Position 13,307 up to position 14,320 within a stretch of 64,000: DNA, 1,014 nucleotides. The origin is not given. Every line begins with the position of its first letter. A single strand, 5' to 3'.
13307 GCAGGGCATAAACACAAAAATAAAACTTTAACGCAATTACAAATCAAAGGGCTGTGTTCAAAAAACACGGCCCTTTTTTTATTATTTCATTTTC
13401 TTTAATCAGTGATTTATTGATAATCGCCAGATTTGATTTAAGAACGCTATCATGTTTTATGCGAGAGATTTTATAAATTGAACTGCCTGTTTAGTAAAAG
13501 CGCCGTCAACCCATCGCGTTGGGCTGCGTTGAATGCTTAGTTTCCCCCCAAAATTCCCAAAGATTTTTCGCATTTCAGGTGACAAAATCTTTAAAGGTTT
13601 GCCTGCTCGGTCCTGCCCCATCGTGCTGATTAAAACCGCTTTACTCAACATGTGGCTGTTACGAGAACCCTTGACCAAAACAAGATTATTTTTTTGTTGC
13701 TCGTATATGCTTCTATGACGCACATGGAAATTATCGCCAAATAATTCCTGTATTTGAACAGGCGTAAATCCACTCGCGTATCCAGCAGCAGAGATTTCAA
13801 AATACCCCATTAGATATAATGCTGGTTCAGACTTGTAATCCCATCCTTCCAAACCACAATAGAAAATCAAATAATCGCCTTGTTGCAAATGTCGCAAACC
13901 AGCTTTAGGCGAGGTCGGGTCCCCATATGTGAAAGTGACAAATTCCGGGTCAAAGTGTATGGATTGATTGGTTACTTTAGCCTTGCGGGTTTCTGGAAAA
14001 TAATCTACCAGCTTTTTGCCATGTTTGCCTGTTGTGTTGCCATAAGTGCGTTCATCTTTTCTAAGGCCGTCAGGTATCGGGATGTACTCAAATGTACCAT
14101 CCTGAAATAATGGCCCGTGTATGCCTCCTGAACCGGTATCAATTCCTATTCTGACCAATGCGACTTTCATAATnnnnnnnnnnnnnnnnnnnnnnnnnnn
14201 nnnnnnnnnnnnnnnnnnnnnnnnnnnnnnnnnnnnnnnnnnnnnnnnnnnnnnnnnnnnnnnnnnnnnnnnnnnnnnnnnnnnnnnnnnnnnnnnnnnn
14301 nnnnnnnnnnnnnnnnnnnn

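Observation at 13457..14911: Translationally coupled pair of uncharacterised, mutually related proteins (Nmad2-/Nmad3-like?): candidate nucleic-acid modification or defence module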

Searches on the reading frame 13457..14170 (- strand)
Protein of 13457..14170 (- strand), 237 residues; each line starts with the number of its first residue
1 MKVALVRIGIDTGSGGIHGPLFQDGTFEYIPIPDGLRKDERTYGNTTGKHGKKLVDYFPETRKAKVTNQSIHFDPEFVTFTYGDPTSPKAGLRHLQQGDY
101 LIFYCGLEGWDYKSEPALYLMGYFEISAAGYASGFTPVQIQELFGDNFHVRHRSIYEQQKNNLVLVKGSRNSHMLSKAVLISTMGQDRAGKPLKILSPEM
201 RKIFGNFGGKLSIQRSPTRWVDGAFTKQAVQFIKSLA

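Call 3: search_protein_families(library=pfam, proteins=[window:13457-14170:-], max_evalue=1)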
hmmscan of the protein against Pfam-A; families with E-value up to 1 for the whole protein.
window:13457-14170:- (237 aa): 1 family
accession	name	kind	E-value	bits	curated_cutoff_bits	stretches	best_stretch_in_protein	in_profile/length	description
PF18754.6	Nmad3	-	1.7e-32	113.4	27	1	2-223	1-229/247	Nucleotide modification associated domain 3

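Call 4: search_protein_families(library=ncbifam, proteins=[window:13457-14170:-], max_evalue=1)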
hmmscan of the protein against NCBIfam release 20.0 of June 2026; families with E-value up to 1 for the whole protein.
window:13457-14170:- (237 aa): 0 families

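Call 5: search_protein_families(library=padloc, proteins=[window:13457-14170:-], max_evalue=1)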
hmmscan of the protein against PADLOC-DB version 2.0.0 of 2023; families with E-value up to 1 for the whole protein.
window:13457-14170:- (237 aa): 0 families

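Call 7: search_protein_families(library=phrogs, proteins=[window:13457-14170:-], max_evalue=1)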
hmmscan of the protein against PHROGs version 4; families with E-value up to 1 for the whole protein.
window:13457-14170:- (237 aa): 1 family
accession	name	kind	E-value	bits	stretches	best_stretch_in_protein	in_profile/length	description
phrog_34025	-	unknown function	3.6e-13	50.5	1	1-136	1-152/277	-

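Call 19: find_homologous_proteins(query=window:13457-14170:-, max_evalue=0.001)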
Query window:13457-14170:- (237 aa): 1849 proteins with E <= 0.001 among 1917 candidates; the best 120 are listed.
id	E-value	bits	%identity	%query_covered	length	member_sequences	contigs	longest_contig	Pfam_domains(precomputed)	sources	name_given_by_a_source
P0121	1.5e-151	521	95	100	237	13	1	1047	PF18754.7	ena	-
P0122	1.6e-143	495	89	100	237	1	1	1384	PF18754.7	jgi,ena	-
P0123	1.0e-141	489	89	100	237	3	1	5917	PF18754.7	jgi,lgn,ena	-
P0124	8.5e-134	463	84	100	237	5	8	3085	PF18754.7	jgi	jgi:hypothetical protein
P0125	2.6e-132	458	82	100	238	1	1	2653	PF18754.7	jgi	jgi:hypothetical protein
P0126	3.1e-132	458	82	100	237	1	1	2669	PF18754.7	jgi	jgi:hypothetical protein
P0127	6.6e-131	453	80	100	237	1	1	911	PF18754.7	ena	-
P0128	9.8e-129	446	81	100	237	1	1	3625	PF18754.7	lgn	-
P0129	6.3e-128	444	80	100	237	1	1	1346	PF18754.7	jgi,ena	-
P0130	7.6e-127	440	79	100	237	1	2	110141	PF18754.7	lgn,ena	-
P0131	1.1e-126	440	79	100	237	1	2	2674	PF18754.7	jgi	jgi:hypothetical protein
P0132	5.6e-126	437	78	100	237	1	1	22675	PF18754.7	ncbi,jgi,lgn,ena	ncbi:MAG: hypothetical protein ABSB91_02420 [Sedimentisphaerales bacterium]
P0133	5.9e-125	434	78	100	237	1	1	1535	PF18754.7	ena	-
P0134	4.7e-121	421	75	100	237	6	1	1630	PF18754.7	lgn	-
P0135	1.5e-117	410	72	100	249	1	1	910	PF18754.7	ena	-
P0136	2.4e-117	409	73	100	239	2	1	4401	PF18754.7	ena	-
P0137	6.4e-117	408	74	100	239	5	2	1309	PF18754.7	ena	-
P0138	6.5e-117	408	73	100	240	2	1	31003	PF18754.7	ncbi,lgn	-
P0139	8.8e-117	407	73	100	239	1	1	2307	PF18754.7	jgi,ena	-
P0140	1.6e-116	406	73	100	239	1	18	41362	PF18754.7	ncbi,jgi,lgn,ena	jgi:hypothetical protein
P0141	3.5e-116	405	73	100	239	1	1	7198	PF18754.7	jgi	jgi:hypothetical protein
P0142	5.6e-116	404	74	100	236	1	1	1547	PF18754.7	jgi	jgi:hypothetical protein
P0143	1.2e-115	403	73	100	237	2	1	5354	PF18754.7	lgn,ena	-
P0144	1.3e-115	403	72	100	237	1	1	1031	PF18754.7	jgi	jgi:hypothetical protein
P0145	2.0e-115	403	72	100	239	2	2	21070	PF18754.7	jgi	jgi:hypothetical protein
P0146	2.9e-115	402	72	100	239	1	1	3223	PF18754.7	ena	-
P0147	3.5e-115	402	73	100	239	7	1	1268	PF18754.7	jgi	jgi:hypothetical protein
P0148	3.9e-115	402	72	100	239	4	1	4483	PF18754.7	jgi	jgi:hypothetical protein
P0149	4.0e-115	402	72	100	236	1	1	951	PF18754.7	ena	-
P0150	4.3e-115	402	71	100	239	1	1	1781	PF18754.7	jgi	jgi:hypothetical protein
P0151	5.5e-115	401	73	100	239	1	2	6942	PF18754.7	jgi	jgi:hypothetical protein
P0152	7.4e-115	401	72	100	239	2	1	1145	PF18754.7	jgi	-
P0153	3.0e-114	399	72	100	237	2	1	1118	PF18754.7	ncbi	-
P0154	3.6e-114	399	73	100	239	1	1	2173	PF18754.7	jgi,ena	-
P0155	4.2e-114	398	71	100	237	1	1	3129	PF18754.7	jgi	jgi:hypothetical protein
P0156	5.6e-114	398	72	100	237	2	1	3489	PF18754.7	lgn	-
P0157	6.3e-114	398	72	100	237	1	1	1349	PF18754.7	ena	-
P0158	7.5e-114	398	70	100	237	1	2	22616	PF18754.7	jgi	-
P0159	1.0e-113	397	71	100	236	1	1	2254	PF18754.7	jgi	jgi:hypothetical protein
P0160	1.1e-113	397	70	100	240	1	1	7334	PF18754.7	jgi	jgi:hypothetical protein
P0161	1.2e-113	397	73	100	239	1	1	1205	PF18754.7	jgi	jgi:hypothetical protein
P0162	1.5e-113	397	71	100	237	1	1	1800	PF18754.7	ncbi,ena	-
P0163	2.2e-113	396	71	100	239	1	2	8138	PF18754.7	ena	-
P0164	2.4e-113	396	72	100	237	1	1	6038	PF18754.7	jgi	jgi:hypothetical protein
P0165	2.7e-113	396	70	100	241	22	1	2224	PF18754.7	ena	-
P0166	2.9e-113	396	67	100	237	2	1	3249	PF18754.7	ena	-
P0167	3.2e-113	395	71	100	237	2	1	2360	PF18754.7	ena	-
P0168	3.6e-113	395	71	100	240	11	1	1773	PF18754.7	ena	-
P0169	3.7e-113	395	72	100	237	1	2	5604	PF18754.7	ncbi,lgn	-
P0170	4.4e-113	395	70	100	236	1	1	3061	PF18754.7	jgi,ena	-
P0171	4.6e-113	395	72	100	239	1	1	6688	PF18754.7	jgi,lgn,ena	-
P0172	7.9e-113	394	72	100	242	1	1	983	PF18754.7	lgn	-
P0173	8.6e-113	394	73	100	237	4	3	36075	PF18754.7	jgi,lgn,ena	jgi:hypothetical protein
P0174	9.3e-113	394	71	100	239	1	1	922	PF18754.7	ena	-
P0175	1.0e-112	394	70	100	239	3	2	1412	PF18754.7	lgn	-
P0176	1.3e-112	393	70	100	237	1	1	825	PF18754.7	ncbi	-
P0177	2.4e-112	393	71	100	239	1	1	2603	PF18754.7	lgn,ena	-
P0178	2.4e-112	393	70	100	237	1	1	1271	PF18754.7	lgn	-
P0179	3.1e-112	392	70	100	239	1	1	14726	PF18754.7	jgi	jgi:hypothetical protein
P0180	5.1e-112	392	71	100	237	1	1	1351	PF18754.7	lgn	-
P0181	7.3e-112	391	68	100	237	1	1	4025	PF18754.7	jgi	jgi:hypothetical protein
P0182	7.4e-112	391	69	100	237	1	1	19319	PF18754.7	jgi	jgi:hypothetical protein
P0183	7.7e-112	391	71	100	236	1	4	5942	PF18754.7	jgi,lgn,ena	-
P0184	8.7e-112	391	71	100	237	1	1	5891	PF18754.7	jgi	jgi:hypothetical protein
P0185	9.0e-112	391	69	100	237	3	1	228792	PF18754.7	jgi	jgi:hypothetical protein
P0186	1.2e-111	390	71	100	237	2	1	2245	PF18754.7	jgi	jgi:hypothetical protein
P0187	1.3e-111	390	69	100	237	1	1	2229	PF18754.7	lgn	-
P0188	1.8e-111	390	70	100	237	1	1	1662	PF18754.7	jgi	jgi:hypothetical protein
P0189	1.9e-111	390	71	100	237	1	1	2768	PF18754.7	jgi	jgi:hypothetical protein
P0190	2.5e-111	389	70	100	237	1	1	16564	PF18754.7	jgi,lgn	jgi:hypothetical protein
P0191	2.5e-111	389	70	100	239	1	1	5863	PF18754.7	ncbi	-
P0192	3.5e-111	389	71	100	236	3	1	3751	PF18754.7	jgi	jgi:hypothetical protein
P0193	3.9e-111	389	71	100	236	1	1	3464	PF18754.7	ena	-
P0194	4.5e-111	388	68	100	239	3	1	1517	PF18754.7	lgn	-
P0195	5.1e-111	388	69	100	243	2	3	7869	PF18754.7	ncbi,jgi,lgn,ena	ncbi:MAG TPA: hypothetical protein VIH42_15495 [Thermoguttaceae bacterium]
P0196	5.4e-111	388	69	100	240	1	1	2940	PF18754.7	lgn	-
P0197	5.9e-111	388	71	100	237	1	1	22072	PF18754.7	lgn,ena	-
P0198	6.4e-111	388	70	100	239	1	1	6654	PF18754.7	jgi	jgi:hypothetical protein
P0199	8.2e-111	388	70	100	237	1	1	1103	PF18754.7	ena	-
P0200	1.8e-110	386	70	100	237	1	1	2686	PF18754.7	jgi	jgi:hypothetical protein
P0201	2.1e-110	386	69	100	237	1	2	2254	PF18754.7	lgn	-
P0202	3.0e-110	386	72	95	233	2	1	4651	PF18754.7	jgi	jgi:hypothetical protein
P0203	3.2e-110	386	68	100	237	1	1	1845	PF18754.7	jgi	jgi:hypothetical protein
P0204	3.9e-110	385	69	100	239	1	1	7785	PF18754.7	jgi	jgi:hypothetical protein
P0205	4.9e-110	385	69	99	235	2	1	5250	PF18754.7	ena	-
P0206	8.5e-110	384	69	100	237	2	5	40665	PF18754.7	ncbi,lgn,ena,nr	ncbi:MAG: hypothetical protein KDJ65_04585 [Anaerolineae bacterium]|nr:hypothetical protein [Anaerol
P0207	9.1e-110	384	71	100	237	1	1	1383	PF18754.7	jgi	jgi:Nucleotide modification associated domain 3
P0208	9.2e-110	384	69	98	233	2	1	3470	PF18754.7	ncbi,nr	ncbi:MAG: hypothetical protein GTN76_04105 [Candidatus Aenigmarchaeota archaeon]|nr:hypothetical pro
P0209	9.4e-110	384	69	100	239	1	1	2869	PF18754.7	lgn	-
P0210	9.5e-110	384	66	100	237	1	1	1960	PF18754.7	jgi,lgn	jgi:hypothetical protein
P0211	1.2e-109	384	70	100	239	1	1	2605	PF18754.7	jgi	jgi:hypothetical protein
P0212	1.5e-109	383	66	100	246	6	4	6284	PF18754.7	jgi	jgi:hypothetical protein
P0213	1.7e-109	383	69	100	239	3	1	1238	PF18754.7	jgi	jgi:hypothetical protein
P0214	1.9e-109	383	69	100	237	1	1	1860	PF18754.7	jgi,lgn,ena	-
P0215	2.1e-109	383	67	100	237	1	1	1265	PF18754.7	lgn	-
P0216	2.3e-109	383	67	100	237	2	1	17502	PF18754.7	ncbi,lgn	-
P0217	2.7e-109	383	70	100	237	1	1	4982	PF18754.7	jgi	jgi:hypothetical protein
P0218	2.9e-109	383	69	100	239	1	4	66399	PF18754.7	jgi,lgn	-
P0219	3.4e-109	382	68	100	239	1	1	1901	PF18754.7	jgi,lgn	-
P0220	3.8e-109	382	67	100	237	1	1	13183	PF18754.7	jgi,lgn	jgi:hypothetical protein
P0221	4.7e-109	382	67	100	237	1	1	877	PF18754.7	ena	-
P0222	5.1e-109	382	69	100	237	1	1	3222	PF18754.7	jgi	jgi:hypothetical protein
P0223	5.2e-109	382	67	100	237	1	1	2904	PF18754.7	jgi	jgi:hypothetical protein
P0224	5.4e-109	382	68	100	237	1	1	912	PF18754.7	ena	-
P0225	7.0e-109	381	69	100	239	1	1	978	PF18754.7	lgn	-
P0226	1.1e-108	381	68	100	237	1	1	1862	PF18754.7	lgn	-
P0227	1.2e-108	381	68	100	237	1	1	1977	PF18754.7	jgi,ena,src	-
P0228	1.4e-108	380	67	100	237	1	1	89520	PF18754.7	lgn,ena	-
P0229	1.5e-108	380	71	98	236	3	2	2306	PF18754.7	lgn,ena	-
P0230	1.8e-108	380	68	100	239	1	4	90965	PF18754.7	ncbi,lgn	-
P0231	1.9e-108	380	67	100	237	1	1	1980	PF18754.7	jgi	jgi:hypothetical protein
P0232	2.1e-108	380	68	100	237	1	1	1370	PF18754.7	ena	-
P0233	2.4e-108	380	68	100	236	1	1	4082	PF18754.7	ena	-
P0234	3.0e-108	379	68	100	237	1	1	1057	PF18754.7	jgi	-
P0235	3.2e-108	379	68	100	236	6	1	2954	PF18754.7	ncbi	-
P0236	3.3e-108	379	66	100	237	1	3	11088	PF18754.7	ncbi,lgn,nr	ncbi:MAG: hypothetical protein U9R72_11310 [Chloroflexota bacterium]|nr:hypothetical protein [Chloro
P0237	3.8e-108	379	67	100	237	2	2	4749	PF18754.7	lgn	-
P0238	3.8e-108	379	66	100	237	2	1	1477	PF18754.7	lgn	-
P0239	3.9e-108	379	67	100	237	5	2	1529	PF18754.7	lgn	-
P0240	4.3e-108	379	67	100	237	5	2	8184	PF18754.7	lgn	-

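Call 23: find_related_loci(query=A1, collection=genome_contigs, flank=10000)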
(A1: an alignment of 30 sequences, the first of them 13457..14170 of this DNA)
Query A1 (237 aa) in genome_contigs; peptide patterns used: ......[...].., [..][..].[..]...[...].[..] (x = any residue, [..] = any of these).
186 stretches matched a pattern; 162 encode a relative of the query (tblastn E <= 1e-3); the best 80 are kept; 80 distinct loci.
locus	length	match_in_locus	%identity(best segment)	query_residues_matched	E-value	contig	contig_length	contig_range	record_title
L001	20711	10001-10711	73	1-236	4e-122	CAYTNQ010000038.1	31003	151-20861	MAG TPA_asm: uncultured Anaerolineales bacterium isolate binchicken_co294_35 genome assembly, contig: NODE_1894_length_3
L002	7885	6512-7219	70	1-236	1e-117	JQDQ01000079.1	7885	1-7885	Smithella sp. SCADC Smithella_SCADC_Contig_175, whole genome shotgun sequence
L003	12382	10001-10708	67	1-236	1e-114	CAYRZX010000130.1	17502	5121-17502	MAG TPA_asm: uncultured Gemmatimonas sp. isolate binchicken_co21_402 genome assembly, contig: NODE_1877_length_17502_cov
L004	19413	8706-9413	66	1-236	1e-114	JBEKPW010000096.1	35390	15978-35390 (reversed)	MAG: Syntrophobacteraceae bacterium isolate SPRUCE 473 SPRUCE_473_96, whole genome shotgun sequence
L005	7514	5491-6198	68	1-236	1e-113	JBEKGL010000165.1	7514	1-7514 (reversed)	MAG: Thermoguttaceae bacterium isolate SPRUCE 252 SPRUCE_252_165, whole genome shotgun sequence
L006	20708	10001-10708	68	1-236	2e-113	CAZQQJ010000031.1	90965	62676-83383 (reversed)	MAG TPA_asm: uncultured Anaerolinea sp. isolate SRP278314_co2_69 genome assembly, contig: NODE_405_length_90965_cov_38.4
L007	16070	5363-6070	66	1-236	1e-111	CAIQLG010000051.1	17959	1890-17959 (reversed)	MAG: uncultured Lentisphaerae bacterium isolate AM-lipid-01-D10_bin-0339 genome assembly, contig: bin-0339:051/606, whol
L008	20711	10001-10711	67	1-236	5e-111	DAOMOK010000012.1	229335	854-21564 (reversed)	MAG TPA_asm: Chloroflexota bacterium isolate AMR_MDS_5888 NODE_26_length_229335_cov_24.600789, whole genome shotgun sequ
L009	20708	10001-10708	65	1-236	5e-110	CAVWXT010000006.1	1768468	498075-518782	MAG: uncultured Planctomycetaceae bacterium isolate MFD03726.bin.2.145 genome assembly, contig: contig_20397, whole geno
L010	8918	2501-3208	67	1-236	4e-110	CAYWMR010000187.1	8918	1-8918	MAG TPA_asm: uncultured Terracidiphilus sp. isolate binchicken_co3_537 genome assembly, contig: NODE_25638_length_8918_c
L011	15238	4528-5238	65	1-237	9e-110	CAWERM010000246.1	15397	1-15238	MAG: uncultured Acidobacteriaceae bacterium isolate MFD02138.bin.2.43 genome assembly, contig: contig_79313, whole genom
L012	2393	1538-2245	64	1-236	3e-114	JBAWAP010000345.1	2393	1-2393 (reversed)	MAG: Anaerolineae bacterium isolate MFD04381_ilm_asm_bin11 k127_126744, whole genome shotgun sequence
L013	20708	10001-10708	66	1-236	4e-107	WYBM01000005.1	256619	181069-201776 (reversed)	MAG: Ardenticatenaceae bacterium isolate CFX1 k127_37016, whole genome shotgun sequence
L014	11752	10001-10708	64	1-236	2e-106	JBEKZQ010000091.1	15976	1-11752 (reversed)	MAG: Thermoguttaceae bacterium isolate SPRUCE 73 SPRUCE_73_91, whole genome shotgun sequence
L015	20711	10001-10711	97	1-237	1e-157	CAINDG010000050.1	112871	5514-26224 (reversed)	MAG: uncultured planctomycete isolate A14_bin-1425 genome assembly, contig: bin-1425:50/54, whole genome shotgun sequenc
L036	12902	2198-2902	60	1-236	2e-96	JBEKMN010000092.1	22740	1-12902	MAG: Terriglobia bacterium isolate SPRUCE 395 SPRUCE_395_92, whole genome shotgun sequence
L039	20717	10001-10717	57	1-236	1e-95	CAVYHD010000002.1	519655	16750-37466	MAG: Terriglobia bacterium isolate MFD03399.bin.2.65 genome assembly, contig: contig_11820, whole genome shotgun sequenc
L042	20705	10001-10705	59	1-236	1e-95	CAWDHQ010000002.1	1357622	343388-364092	MAG: uncultured Gammaproteobacteria bacterium isolate MFD04716.bin.1.291 genome assembly, contig: contig_13999, whole ge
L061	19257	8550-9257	69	1-236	9e-116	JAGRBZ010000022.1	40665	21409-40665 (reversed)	MAG: Anaerolineae bacterium isolate HKST-UBA12 NODE_22_length_40665_cov_10.653149, whole genome shotgun sequence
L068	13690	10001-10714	55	1-236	5e-89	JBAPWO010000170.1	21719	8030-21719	MAG: Candidatus Dormiibacterota bacterium isolate MFD00682_ilm_asm_bin16 k127_130415, whole genome shotgun sequence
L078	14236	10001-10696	56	1-229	4e-88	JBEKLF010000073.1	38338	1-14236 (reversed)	MAG: Terriglobia bacterium isolate SPRUCE 364 SPRUCE_364_73, whole genome shotgun sequence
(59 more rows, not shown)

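Call 29: search_protein_families(library=pfam, proteins=[L004:8218-8706:+, L010:2030-2497:+, L005:4874-5497:+, L061:7939-8523:+, L078:9411-10007:+, L036:1536-2204:+, L006:9399-9953:+, L039:9429-10016:+, L042:9309-10001:+, L068:9345-10001:+], max_evalue=0.1)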
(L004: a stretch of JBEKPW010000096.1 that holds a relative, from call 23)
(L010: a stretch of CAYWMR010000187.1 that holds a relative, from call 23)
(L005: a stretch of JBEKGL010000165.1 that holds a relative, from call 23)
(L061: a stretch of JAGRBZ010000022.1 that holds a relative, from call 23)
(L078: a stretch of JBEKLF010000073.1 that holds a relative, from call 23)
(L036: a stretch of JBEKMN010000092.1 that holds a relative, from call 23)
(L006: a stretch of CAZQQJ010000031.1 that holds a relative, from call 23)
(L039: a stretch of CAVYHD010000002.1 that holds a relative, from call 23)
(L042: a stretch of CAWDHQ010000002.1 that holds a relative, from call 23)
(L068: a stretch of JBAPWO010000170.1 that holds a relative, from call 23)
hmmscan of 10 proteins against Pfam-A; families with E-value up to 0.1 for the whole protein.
L004:8218-8706:+ (163 aa): 0 families

L010:2030-2497:+ (156 aa): 0 families

L005:4874-5497:+ (208 aa): 0 families

L061:7939-8523:+ (195 aa): 0 families

L078:9411-10007:+ (199 aa): 0 families

L036:1536-2204:+ (223 aa): 0 families

L006:9399-9953:+ (185 aa): 1 family
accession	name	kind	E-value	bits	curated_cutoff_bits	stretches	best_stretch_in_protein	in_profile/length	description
PF18753.6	Nmad2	-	1.3e-38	133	26.1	2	1-89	1-83/200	Nucleotide modification associated domain 2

L039:9429-10016:+ (196 aa): 1 family
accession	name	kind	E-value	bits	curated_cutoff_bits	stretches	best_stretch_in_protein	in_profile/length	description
PF18753.6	Nmad2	-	1.4e-40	139.4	26.1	2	2-111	3-102/200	Nucleotide modification associated domain 2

L042:9309-10001:+ (231 aa): 1 family
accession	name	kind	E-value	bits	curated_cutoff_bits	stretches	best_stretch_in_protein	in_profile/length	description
PF18753.6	Nmad2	-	2.7e-41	141.8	26.1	1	2-191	3-197/200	Nucleotide modification associated domain 2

L068:9345-10001:+ (219 aa): 1 family
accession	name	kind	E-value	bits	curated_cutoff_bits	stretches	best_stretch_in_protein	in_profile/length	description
PF18753.6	Nmad2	-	9.4e-54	182.4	26.1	1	2-196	4-198/200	Nucleotide modification associated domain 2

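Call 40: predict_structure(alignment_id=A1)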
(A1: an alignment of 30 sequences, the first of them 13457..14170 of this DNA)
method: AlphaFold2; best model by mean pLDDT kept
length: 237 residues; sequences in the alignment: 30
mean_pLDDT: 76.3   pTM: 0.77
mean pLDDT of the five models: 76.3, 75.3, 74.4, 67.8, 65.8
residues with pLDDT >= 90: 55; 70-90: 108; 50-70: 50; < 50: 24
segments of 3 or more residues with pLDDT < 50: 12-15, 33-41, 70-79
pLDDT, mean of each block of 10 residues (from residue 1): 83 54 73 44 63 76 64 41 68 92 80 76 90 88 68 68 84 85 89 91 90 81 96 91
secondary structure, 60 per line:
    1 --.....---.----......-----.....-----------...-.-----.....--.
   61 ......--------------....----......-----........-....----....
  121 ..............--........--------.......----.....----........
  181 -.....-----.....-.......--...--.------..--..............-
elements in order: E3-7 E16-21 E27-31 H54-57 H60-66 E81-84 H89-94 E100-107 E117-131 H137-144 H153-159 E164-168 E173-180 E182-186 E192-196 H198-204 H223-236
